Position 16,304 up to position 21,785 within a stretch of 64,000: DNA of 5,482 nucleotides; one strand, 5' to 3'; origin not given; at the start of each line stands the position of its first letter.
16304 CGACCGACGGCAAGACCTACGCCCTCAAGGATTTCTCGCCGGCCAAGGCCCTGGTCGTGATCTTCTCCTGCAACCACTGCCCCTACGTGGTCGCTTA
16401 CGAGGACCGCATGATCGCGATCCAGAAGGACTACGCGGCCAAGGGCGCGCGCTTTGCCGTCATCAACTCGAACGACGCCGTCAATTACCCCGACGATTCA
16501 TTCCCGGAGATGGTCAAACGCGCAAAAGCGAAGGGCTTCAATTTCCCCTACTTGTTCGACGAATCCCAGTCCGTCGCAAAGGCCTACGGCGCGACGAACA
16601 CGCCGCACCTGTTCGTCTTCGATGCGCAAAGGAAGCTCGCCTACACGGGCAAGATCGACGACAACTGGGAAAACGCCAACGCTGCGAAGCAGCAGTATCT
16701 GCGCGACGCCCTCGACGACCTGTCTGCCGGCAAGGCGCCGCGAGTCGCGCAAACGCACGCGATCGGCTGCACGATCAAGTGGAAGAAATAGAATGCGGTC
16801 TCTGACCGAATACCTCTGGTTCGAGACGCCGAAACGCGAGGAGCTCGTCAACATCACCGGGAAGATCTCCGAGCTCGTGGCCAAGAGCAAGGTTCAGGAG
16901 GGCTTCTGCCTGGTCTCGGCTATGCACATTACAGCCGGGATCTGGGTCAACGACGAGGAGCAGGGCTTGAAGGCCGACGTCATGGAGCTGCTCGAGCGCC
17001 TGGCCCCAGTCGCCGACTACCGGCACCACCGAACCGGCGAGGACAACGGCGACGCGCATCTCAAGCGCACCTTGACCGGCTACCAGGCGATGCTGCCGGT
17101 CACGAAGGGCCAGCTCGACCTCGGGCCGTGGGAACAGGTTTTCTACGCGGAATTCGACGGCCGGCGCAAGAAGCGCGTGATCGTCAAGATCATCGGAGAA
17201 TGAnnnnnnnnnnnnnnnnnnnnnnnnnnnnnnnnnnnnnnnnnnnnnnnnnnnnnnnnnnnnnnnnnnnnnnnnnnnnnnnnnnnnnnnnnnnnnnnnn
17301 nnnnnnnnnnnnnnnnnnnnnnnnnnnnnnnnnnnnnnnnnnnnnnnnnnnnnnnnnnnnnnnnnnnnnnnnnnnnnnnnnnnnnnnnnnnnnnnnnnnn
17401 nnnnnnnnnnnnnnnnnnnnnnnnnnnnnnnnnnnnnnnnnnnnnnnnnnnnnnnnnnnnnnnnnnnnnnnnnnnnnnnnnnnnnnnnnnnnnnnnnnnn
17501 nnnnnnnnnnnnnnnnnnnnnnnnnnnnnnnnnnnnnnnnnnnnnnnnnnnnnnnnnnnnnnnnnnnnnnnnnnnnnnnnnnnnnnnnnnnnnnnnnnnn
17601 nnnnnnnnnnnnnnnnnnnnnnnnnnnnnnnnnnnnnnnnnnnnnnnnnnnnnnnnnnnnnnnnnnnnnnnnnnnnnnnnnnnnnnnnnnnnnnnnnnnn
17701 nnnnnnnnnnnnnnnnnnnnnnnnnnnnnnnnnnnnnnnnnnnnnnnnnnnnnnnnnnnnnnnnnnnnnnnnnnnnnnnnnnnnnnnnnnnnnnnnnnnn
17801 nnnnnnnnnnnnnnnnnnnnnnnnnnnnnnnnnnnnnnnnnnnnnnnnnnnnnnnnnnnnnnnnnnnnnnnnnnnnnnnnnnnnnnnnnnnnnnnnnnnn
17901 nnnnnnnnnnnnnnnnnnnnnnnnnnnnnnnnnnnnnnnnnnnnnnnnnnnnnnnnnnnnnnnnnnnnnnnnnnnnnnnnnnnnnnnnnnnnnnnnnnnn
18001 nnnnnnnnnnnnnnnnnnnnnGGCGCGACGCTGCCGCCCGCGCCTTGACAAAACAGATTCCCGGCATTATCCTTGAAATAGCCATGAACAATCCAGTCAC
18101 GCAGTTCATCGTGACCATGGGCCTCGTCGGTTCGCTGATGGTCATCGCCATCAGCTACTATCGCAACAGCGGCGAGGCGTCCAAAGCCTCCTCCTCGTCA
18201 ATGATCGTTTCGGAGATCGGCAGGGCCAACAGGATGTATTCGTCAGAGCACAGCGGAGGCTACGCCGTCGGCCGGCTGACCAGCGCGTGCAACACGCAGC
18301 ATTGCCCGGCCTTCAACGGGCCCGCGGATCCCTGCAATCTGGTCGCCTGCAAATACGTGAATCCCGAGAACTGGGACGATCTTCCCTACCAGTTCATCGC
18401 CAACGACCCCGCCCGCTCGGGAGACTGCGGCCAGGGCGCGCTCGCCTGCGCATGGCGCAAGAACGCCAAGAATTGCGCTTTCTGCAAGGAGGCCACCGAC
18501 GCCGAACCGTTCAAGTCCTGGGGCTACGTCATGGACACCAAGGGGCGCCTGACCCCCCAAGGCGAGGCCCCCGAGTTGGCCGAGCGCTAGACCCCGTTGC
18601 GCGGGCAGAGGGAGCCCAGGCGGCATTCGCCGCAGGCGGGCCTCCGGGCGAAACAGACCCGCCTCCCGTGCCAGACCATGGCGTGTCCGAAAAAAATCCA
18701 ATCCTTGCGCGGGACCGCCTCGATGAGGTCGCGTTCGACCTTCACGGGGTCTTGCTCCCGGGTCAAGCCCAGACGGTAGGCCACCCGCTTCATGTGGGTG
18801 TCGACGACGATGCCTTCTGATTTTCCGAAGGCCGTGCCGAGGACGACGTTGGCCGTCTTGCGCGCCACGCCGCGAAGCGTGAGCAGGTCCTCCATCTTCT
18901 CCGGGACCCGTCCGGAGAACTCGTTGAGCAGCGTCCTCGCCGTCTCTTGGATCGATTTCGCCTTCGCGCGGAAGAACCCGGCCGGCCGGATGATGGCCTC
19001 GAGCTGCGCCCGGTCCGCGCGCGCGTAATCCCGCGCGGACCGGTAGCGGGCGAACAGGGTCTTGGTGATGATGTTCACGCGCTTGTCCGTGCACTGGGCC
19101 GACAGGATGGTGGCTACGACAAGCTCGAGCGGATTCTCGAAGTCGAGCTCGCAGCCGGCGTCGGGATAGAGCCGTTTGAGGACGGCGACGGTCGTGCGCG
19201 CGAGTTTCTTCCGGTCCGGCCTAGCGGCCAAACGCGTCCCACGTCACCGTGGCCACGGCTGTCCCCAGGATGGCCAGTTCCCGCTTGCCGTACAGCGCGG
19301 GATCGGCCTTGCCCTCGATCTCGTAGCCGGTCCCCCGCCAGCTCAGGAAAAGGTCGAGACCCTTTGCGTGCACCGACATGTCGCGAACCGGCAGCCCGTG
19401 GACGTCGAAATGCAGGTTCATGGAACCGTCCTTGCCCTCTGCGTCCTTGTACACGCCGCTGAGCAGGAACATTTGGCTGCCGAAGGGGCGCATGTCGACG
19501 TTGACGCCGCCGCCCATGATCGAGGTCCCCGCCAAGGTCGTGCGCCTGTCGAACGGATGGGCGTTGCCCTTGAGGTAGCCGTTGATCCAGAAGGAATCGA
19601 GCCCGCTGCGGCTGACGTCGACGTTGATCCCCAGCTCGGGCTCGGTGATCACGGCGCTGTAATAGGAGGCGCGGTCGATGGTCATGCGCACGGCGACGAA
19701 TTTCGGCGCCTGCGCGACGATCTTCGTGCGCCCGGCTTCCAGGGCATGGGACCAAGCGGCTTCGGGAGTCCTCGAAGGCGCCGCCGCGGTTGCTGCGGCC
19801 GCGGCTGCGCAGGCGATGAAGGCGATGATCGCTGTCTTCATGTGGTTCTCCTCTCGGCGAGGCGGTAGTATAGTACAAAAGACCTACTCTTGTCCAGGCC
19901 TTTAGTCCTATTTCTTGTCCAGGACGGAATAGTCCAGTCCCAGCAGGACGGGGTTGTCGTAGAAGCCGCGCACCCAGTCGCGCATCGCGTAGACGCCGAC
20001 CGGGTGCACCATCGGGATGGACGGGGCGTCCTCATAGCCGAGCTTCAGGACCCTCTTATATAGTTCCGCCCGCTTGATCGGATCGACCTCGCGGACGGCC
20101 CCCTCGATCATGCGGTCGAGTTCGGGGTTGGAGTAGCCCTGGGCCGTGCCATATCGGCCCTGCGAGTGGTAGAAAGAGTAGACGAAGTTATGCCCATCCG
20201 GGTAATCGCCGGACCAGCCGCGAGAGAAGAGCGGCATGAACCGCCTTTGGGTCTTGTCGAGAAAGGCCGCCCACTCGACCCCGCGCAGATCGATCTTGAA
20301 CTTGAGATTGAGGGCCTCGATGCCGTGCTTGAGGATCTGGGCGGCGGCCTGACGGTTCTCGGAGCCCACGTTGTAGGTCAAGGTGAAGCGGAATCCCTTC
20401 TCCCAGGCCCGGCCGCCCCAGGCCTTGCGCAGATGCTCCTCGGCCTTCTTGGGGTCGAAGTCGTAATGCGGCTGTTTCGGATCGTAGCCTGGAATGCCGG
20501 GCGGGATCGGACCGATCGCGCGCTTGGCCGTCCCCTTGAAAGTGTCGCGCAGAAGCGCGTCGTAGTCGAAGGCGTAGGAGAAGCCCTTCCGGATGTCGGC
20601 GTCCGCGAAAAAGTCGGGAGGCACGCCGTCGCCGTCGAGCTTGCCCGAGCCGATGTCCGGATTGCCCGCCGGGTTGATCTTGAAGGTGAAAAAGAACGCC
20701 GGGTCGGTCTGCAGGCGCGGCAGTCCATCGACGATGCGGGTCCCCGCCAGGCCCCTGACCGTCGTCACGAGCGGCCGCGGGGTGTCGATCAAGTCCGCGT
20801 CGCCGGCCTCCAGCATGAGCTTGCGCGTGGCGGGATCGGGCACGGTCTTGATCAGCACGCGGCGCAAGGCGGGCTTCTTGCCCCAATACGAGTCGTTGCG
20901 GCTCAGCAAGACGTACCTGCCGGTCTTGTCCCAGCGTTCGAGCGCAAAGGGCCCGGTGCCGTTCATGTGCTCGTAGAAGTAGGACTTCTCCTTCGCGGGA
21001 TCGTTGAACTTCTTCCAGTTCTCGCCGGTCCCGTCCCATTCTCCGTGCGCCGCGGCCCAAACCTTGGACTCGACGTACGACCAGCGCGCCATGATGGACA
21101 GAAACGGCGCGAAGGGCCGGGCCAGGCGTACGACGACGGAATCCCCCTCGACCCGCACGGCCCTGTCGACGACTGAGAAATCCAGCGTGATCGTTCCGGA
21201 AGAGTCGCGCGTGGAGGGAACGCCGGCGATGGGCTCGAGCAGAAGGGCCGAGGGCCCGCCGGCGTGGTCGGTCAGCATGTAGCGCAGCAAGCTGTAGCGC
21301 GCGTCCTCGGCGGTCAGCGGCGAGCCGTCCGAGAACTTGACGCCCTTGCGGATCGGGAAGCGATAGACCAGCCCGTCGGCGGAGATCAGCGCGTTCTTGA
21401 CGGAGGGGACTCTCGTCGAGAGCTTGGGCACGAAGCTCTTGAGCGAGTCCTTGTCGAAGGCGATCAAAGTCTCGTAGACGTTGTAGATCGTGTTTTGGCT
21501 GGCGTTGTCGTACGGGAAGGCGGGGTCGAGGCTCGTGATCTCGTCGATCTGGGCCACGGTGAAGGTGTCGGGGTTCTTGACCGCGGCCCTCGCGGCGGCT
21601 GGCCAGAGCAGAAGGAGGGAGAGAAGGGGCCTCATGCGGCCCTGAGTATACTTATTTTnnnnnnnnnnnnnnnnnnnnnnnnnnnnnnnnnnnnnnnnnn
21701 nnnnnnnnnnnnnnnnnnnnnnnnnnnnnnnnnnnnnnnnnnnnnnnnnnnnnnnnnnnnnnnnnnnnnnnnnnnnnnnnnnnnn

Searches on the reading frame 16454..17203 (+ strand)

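Call 40: search_protein_families(library=pfam, proteins=[window:16454-17203:+], max_evalue=0.01)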
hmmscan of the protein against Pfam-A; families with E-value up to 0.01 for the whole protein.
window:16454-17203:+ (249 aa): 1 family
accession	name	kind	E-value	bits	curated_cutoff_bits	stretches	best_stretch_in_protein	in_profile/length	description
PF01894.22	UPF0047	-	2.8e-35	121.4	27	1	133-246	1-117/117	Uncharacterised protein family UPF0047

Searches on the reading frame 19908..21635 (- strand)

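Call 5: search_protein_families(library=pfam, proteins=[window:19908-21635:-], max_evalue=1)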
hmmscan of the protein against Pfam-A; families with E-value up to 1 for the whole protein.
window:19908-21635:- (575 aa): 1 family
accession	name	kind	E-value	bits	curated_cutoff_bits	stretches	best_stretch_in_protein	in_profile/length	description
PF00496.27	SBP_bac_5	-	4.5e-74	250.2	32.4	1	84-494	12-366/368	Bacterial extracellular solute-binding proteins, family 5 Middle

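Call 6: search_protein_families(library=ncbifam, proteins=[window:19908-21635:-], max_evalue=1)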
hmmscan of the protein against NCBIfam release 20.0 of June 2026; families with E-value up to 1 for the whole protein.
window:19908-21635:- (575 aa): 11 families
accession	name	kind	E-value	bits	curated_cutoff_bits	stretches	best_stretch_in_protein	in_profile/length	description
TIGR02294.1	nickel_nikA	equivalog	5.4e-36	124.2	393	2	222-545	160-473/501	nickel ABC transporter substrate-binding protein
NF045467.1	Opp4A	equivalog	4.6e-29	101.1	650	2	225-558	208-541/556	oligopeptide ABC transporter substrate-binding protein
NF011942.0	PRK15413.1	equivalog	5.1e-29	101.3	594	3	343-562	280-500/512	glutathione ABC transporter substrate-binding protein GsiB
NF045468.1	Opp5A_nikA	equivalog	8e-25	87.3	600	3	343-558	255-472/488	nickel ABC transporter substrate-binding protein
NF043070.1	DppA_dipep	equivalog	5e-23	81.4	1005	2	345-562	306-523/535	dipeptide ABC transporter periplasmic-binding protein DppA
NF047575.1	opine_bind_CntA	exception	4.6e-21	75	800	2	223-544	189-504/535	staphylopine-dependent metal ABC transporter substrate-binding lipoprotein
NF011684.0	PRK15104.1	equivalog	3.5e-19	68.9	947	2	343-559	310-525/543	oligopeptide ABC transporter substrate-binding protein OppA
NF011689.0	PRK15109.1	equivalog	3.2e-12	45.9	560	2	216-286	204-273/547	ABC transporter substrate-binding protein SapA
TIGR04028.1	SBP_KPN_01854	hypoth_equivalog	1.6e-11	43.4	468.5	3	84-119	55-90/509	TIGR04028 family ABC transporter substrate-binding protein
NF007287.0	PRK09755.1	equivalog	2.7e-10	39.7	1098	2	413-558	375-516/535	ABC transporter substrate-binding protein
NF043077.1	MMSYN1_0169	equivalog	0.19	10.1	650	1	455-501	699-744/896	oligopeptide ABC transporter substrate-binding protein OppA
